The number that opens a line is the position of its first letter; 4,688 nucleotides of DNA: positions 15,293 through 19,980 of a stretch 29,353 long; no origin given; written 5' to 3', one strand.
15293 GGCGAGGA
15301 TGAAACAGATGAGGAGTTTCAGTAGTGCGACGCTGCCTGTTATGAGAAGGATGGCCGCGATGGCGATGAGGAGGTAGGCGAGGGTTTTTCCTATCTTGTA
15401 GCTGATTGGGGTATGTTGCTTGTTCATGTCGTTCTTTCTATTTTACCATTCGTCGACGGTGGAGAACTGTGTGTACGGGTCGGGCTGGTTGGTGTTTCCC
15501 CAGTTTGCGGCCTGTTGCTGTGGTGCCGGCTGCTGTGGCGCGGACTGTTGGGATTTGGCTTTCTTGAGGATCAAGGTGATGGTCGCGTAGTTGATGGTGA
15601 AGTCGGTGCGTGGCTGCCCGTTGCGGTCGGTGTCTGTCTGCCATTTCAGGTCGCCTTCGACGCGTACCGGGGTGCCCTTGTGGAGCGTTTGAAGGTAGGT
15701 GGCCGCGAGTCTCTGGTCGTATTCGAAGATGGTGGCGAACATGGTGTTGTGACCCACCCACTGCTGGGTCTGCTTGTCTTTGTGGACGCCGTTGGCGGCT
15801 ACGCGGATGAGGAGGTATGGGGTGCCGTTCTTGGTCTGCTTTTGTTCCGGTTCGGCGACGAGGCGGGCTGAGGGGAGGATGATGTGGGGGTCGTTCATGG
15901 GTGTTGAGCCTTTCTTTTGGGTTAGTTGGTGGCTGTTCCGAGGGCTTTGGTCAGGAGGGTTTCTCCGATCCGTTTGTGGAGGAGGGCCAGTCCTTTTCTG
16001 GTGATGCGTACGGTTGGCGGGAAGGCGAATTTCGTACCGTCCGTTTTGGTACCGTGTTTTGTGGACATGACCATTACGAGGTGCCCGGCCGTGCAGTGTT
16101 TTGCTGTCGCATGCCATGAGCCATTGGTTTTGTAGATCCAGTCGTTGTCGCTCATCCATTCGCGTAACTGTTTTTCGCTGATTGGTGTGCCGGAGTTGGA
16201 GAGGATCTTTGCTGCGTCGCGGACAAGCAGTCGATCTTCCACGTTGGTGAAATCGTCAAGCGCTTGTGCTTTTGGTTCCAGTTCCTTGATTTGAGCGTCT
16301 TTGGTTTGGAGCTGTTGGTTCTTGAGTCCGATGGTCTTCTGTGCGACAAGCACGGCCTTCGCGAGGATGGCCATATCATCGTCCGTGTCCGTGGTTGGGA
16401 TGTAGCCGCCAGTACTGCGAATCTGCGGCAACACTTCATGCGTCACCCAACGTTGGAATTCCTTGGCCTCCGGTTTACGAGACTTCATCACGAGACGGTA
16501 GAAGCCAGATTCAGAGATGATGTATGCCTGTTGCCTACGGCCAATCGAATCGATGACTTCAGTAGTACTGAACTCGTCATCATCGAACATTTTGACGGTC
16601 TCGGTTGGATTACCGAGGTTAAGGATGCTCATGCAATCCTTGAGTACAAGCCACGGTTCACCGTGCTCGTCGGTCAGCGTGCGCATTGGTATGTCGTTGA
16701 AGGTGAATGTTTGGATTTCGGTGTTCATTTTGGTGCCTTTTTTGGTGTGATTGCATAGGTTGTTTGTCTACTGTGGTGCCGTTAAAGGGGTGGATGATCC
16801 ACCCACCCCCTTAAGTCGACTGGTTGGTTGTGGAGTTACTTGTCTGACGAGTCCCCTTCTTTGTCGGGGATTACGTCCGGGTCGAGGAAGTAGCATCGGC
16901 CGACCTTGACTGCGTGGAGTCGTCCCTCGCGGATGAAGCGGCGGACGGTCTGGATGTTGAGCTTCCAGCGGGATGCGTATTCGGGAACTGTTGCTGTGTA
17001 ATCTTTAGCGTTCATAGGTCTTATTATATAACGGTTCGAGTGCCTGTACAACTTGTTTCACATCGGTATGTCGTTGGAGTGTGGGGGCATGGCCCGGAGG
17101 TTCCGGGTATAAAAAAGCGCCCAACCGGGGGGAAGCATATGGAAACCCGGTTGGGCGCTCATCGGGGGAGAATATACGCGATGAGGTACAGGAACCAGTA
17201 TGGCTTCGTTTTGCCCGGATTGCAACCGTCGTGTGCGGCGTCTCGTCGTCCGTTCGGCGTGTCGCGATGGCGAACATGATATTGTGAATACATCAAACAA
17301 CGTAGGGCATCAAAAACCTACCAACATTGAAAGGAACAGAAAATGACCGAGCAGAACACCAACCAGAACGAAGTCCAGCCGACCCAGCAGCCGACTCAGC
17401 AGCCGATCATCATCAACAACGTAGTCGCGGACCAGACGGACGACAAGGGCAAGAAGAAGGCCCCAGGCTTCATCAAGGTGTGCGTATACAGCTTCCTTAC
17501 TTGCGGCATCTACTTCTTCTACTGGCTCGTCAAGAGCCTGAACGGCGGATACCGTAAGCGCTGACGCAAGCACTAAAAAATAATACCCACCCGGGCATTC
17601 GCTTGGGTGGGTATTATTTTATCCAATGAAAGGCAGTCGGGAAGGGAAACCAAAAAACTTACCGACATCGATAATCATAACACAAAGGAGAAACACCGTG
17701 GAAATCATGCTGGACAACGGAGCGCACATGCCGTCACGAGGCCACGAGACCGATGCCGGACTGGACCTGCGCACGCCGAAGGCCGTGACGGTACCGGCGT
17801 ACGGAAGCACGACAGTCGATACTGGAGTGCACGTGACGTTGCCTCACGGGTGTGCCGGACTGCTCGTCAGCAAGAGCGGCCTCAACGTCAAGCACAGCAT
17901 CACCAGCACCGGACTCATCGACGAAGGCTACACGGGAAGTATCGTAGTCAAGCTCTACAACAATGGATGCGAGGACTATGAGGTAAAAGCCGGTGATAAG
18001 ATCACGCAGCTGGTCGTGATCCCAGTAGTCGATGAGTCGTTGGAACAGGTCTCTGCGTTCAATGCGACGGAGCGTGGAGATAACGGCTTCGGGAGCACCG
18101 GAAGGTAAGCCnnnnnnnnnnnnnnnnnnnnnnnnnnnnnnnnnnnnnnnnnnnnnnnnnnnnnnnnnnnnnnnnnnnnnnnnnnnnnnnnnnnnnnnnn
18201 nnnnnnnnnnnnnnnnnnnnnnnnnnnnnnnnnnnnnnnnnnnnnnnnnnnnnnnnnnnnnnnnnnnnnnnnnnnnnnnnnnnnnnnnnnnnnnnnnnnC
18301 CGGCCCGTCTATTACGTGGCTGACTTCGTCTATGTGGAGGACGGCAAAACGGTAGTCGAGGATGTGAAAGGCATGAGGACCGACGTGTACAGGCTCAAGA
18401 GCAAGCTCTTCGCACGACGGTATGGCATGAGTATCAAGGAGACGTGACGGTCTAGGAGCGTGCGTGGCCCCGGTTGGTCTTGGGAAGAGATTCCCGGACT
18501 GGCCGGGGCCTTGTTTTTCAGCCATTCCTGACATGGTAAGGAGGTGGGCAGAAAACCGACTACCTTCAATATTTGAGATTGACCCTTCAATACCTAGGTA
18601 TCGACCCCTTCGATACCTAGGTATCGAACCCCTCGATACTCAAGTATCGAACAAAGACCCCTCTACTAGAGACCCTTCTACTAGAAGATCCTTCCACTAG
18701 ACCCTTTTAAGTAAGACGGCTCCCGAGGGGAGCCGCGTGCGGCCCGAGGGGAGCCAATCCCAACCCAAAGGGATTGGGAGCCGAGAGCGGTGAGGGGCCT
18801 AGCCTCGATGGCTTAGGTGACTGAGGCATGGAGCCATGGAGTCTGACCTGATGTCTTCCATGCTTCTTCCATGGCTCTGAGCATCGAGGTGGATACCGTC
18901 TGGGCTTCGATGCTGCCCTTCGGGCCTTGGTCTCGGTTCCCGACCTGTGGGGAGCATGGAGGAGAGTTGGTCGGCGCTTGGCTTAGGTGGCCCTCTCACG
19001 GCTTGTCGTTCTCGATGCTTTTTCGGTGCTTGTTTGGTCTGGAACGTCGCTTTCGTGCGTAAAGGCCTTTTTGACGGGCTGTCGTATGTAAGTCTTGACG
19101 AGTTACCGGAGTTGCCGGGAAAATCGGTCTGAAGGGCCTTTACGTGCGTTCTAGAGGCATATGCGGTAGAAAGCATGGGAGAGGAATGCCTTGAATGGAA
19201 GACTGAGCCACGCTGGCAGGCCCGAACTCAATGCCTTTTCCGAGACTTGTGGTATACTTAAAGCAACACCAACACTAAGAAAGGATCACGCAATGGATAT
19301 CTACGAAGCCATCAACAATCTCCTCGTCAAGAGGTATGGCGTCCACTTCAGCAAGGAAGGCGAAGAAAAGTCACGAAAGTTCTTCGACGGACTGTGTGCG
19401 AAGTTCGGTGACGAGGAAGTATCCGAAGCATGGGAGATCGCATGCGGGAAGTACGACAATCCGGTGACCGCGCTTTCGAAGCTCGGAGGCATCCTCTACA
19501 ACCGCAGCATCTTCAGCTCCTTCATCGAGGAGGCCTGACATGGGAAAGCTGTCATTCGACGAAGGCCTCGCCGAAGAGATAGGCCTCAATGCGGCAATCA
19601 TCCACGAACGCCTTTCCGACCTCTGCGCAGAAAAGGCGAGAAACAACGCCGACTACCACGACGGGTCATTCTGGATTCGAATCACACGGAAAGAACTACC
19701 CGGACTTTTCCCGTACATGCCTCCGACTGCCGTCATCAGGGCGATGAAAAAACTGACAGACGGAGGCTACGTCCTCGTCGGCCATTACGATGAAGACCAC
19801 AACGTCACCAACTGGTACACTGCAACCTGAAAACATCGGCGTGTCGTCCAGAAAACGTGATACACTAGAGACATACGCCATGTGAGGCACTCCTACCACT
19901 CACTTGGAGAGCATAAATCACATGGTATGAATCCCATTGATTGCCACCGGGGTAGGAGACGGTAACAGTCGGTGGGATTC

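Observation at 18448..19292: An ~840-bp ORF-poor island in an otherwise densely coding phage genome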

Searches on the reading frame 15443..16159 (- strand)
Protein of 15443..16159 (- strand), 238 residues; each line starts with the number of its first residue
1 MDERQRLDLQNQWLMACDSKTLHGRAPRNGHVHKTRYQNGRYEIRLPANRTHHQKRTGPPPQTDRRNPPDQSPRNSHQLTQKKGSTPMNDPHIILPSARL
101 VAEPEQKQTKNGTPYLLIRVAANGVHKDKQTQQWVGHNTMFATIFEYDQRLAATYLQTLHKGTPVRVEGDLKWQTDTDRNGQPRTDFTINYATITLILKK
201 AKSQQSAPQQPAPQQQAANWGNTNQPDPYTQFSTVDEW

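Call 25: search_protein_families(library=phrogs, proteins=[window:15443-16159:-], max_evalue=0.001)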
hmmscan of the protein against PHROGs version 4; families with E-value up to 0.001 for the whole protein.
window:15443-16159:- (238 aa): 1 family
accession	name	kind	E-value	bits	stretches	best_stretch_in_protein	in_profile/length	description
phrog_44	-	DNA, RNA and nucleotide metabolism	5e-19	70.1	1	98-226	94-218/271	single strand DNA binding protein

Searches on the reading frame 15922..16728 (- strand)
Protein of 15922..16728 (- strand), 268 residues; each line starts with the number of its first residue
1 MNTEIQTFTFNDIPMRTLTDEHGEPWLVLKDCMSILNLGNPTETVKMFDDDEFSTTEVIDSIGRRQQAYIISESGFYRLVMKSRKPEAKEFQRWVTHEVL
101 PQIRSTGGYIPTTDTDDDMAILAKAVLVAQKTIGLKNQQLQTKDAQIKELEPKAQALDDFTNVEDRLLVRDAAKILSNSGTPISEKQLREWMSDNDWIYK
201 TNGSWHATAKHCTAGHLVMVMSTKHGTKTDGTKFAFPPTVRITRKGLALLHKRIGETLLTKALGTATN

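Call 25: search_protein_families(library=phrogs, proteins=[window:15922-16728:-], max_evalue=0.001)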
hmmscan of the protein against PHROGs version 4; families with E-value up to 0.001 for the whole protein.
window:15922-16728:- (268 aa): 17 families
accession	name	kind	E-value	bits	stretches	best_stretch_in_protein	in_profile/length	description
phrog_130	-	transcription regulation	1.5e-72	246.2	1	1-257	156-411/480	anti-repressor Ant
phrog_2899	-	transcription regulation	3.4e-35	122.9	1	1-148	3-148/263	anti-repressor Ant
phrog_463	-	transcription regulation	1.2e-33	117.7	1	1-171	1-170/250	anti-repressor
phrog_2593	-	transcription regulation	9.2e-31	108.5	1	1-151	18-180/255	anti-repressor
phrog_5060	-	transcription regulation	2.6e-30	107.1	1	2-115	4-125/224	anti-repressor Ant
phrog_245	-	transcription regulation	1.1e-29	105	1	3-135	39-166/319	anti-repressor Ant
phrog_63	-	transcription regulation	1.2e-28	101.6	1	48-266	168-368/431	anti-repressor Ant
phrog_2011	-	transcription regulation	1.6e-25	91.4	1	5-129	4-134/275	anti-repressor Ant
phrog_7940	-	unknown function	1e-22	81.9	1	4-116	3-115/252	-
phrog_9976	-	transcription regulation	9.9e-22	78.7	1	6-108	2-105/188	anti-repressor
phrog_25722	-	unknown function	5.1e-21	76.1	1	5-127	4-127/150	-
phrog_2977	-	transcription regulation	9.3e-13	49.2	1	1-86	60-148/150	anti-repressor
phrog_373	-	transcription regulation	2.1e-09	38.1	1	45-149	134-230/373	anti-repressor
phrog_7347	-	unknown function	1e-05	26.8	1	70-117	8-54/78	-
phrog_9438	-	transcription regulation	7.2e-05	23.6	1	145-253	3-110/121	anti-repressor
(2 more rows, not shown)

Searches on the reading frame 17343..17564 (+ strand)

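Call 9: search_protein_families(library=pfam, proteins=[window:17343-17564:+], max_evalue=0.01)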
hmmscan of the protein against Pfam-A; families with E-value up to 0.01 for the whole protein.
window:17343-17564:+ (73 aa): 1 family
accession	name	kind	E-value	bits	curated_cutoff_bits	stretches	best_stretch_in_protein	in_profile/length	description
PF14018.11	DUF4234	-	7.6e-05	23.2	25.3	1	38-64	37-63/70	Domain of unknown function (DUF4234)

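Call 25: search_protein_families(library=phrogs, proteins=[window:17343-17564:+], max_evalue=0.001)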
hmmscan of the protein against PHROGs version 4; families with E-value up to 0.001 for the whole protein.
window:17343-17564:+ (73 aa): 0 families

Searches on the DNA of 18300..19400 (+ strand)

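Call 7: search_dna_similar(query=window:18300-19400:+, collection=phages, mode=distant, max_rows=30)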
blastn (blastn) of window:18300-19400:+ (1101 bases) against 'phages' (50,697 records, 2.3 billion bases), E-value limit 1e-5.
No match.

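Call 11: search_rna_families(source=window, start=18300, end=19400, threshold=evalue, max_evalue=10)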
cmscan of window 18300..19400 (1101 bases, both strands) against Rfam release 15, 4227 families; matches with E-value up to 10: 4.
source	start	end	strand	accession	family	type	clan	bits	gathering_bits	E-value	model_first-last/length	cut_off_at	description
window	18590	18624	+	RF03762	MIR859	Gene; miRNA;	-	20.9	130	0.45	1-128/128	no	MIR859 microRNA precursor family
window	18565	18650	-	RF03862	MIR5274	Gene; miRNA;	-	17.9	100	1.6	1-95/95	no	MIR5274 microRNA precursor family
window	18755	18780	-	RF01354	CRISPR-DR45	Gene; CRISPR;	-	17.9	37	6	1-24/24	no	CRISPR RNA direct repeat element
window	19064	19106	+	RF03137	S15-Methanomicrobia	Cis-reg; leader;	CL00121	15.1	42.2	9.3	1-74/74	no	S15-Methanomicrobia ribosomal protein leader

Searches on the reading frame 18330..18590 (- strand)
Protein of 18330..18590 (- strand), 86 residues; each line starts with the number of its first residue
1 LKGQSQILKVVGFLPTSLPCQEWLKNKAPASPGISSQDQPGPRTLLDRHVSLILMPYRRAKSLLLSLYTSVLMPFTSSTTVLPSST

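Call 10: search_protein_families(library=pfam, proteins=[window:18330-18590:-], max_evalue=1)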
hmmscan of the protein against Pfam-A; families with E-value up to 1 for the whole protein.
window:18330-18590:- (86 aa): 0 families

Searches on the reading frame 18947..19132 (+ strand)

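Call 10: search_protein_families(library=pfam, proteins=[window:18947-19132:+], max_evalue=1)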
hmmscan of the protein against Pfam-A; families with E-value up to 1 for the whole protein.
window:18947-19132:+ (61 aa): 1 family
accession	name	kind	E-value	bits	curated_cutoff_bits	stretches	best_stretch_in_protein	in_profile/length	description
PF00539.23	Tat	-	0.072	13.7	22.5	1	7-47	9-47/64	Transactivating regulatory protein (Tat)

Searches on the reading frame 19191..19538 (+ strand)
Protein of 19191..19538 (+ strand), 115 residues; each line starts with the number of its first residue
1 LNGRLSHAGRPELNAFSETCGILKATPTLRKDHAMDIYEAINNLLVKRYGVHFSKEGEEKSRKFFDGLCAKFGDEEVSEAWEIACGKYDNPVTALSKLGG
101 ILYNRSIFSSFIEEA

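Call 10: search_protein_families(library=pfam, proteins=[window:19191-19538:+], max_evalue=1)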
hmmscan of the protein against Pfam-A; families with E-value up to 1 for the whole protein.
window:19191-19538:+ (115 aa): 2 families
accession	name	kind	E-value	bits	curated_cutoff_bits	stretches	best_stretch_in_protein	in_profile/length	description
PF19096.5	DUF5784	-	0.092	12.4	36.3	1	50-81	126-157/328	Family of unknown function (DUF5784)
PF24308.1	DUF7487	-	0.16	12.3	27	1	35-82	20-67/220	Family of unknown function (DUF7487)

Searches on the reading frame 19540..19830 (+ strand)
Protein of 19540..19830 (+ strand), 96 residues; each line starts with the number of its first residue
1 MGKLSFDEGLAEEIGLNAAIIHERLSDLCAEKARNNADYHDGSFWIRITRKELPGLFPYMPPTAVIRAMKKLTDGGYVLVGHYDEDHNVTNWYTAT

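Call 9: search_protein_families(library=pfam, proteins=[window:19540-19830:+], max_evalue=0.01)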
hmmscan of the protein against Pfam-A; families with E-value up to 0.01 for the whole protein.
window:19540-19830:+ (96 aa): 1 family
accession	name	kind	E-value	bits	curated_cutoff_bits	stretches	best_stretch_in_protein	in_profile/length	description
PF13412.12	HTH_24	-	0.0046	16.9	21.9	0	60-78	29-47/48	Winged helix-turn-helix DNA-binding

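Call 25: search_protein_families(library=phrogs, proteins=[window:19540-19830:+], max_evalue=0.001)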
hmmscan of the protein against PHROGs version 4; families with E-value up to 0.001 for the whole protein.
window:19540-19830:+ (96 aa): 3 families
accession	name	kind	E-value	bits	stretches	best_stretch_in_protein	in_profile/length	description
phrog_11233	-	DNA, RNA and nucleotide metabolism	1.3e-18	68.4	1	3-94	3-95/297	replication initiation protein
phrog_30562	-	unknown function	5.7e-05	24.3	1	15-95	23-101/105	-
phrog_6493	-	DNA, RNA and nucleotide metabolism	0.00013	22.4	1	10-94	18-99/261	DnaD-like helicase loader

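Call 80: search_protein_families(library=ncbifam, proteins=[window:19540-19830:+], max_evalue=0.01)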
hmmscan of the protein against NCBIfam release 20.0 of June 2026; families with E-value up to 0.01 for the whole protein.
window:19540-19830:+ (96 aa): 0 families
